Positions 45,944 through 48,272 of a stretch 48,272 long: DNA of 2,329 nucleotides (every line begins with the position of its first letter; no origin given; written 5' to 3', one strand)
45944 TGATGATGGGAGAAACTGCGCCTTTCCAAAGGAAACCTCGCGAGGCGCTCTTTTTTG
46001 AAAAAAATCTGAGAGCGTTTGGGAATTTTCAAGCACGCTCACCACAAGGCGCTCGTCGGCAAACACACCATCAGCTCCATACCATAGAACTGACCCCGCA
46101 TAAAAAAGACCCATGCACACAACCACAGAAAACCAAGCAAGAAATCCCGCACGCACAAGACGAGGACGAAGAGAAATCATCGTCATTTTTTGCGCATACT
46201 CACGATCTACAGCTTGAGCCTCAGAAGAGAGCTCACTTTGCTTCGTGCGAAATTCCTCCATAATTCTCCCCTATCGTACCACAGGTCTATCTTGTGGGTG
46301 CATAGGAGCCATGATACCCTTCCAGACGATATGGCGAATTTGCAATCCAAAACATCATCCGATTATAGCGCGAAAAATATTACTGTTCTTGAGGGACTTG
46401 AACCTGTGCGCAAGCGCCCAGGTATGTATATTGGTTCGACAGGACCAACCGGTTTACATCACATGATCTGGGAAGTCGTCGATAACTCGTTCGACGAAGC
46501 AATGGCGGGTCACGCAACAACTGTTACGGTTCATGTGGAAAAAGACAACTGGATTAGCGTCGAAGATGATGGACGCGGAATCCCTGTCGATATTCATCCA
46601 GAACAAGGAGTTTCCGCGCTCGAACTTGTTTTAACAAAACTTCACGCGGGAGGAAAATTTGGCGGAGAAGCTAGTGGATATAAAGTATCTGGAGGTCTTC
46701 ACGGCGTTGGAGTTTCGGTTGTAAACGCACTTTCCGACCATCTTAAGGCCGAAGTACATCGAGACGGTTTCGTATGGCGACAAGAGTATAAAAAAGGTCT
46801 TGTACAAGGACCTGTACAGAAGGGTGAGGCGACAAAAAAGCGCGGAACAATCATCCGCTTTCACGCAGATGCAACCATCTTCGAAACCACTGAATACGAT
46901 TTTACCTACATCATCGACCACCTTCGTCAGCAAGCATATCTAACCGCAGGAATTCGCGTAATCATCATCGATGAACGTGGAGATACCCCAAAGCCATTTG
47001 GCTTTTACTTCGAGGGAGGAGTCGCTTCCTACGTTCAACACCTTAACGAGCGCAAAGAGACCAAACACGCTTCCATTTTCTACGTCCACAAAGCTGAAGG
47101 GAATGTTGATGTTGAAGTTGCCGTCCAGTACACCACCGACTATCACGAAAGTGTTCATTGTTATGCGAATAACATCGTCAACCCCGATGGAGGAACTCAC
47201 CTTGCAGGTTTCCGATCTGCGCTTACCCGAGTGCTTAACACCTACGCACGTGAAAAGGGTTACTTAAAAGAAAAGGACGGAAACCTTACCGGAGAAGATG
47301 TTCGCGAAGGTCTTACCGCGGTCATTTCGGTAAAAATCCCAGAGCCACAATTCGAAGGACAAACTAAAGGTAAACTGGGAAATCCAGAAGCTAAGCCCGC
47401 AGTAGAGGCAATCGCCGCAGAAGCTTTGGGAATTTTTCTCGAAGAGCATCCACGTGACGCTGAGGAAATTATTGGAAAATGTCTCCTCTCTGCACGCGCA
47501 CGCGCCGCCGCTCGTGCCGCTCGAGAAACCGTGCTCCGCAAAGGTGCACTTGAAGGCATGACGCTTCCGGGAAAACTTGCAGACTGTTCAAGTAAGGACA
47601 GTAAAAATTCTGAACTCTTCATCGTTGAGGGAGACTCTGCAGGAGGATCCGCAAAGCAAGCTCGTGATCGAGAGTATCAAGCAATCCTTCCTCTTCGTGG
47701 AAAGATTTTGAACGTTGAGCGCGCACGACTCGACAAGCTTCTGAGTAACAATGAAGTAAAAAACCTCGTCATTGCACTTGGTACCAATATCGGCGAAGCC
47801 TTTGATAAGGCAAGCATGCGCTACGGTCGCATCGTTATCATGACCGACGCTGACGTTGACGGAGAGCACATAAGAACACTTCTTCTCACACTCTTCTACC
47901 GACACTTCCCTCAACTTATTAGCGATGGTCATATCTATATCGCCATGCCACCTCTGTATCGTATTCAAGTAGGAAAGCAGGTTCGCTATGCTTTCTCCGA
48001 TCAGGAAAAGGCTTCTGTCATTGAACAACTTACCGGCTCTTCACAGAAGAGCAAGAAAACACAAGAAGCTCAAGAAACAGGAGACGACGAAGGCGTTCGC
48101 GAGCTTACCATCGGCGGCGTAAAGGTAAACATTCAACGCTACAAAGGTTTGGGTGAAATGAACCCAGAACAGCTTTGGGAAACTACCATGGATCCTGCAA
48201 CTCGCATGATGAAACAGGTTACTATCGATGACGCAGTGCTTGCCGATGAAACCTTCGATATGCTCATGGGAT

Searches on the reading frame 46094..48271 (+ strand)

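Call 27: search_protein_families(library=pfam, proteins=[window:46094-48271:+], max_evalue=0.001)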
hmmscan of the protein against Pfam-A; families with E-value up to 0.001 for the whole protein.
window:46094-48271:+ (726 aa): 5 families
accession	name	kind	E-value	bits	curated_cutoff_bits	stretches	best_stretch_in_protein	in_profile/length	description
PF00204.31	DNA_gyraseB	-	3.3e-60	202.9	27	1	309-478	1-172/173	DNA gyrase B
PF00986.26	DNA_gyraseB_C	-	3e-25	88.6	29.8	1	677-726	3-52/63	DNA gyrase B subunit, carboxyl terminus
PF01751.28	Toprim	-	5.5e-19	68.6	23.1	1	507-617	1-94/96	Toprim domain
PF02518.31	HATPase_c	-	8.2e-18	65.3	26.4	1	118-260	3-109/111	Histidine kinase-, DNA gyrase B-, and HSP90-like ATPase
PF13589.12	HATPase_c_3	-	0.00074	20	25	0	123-164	5-46/137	Histidine kinase-, DNA gyrase B-, and HSP90-like ATPase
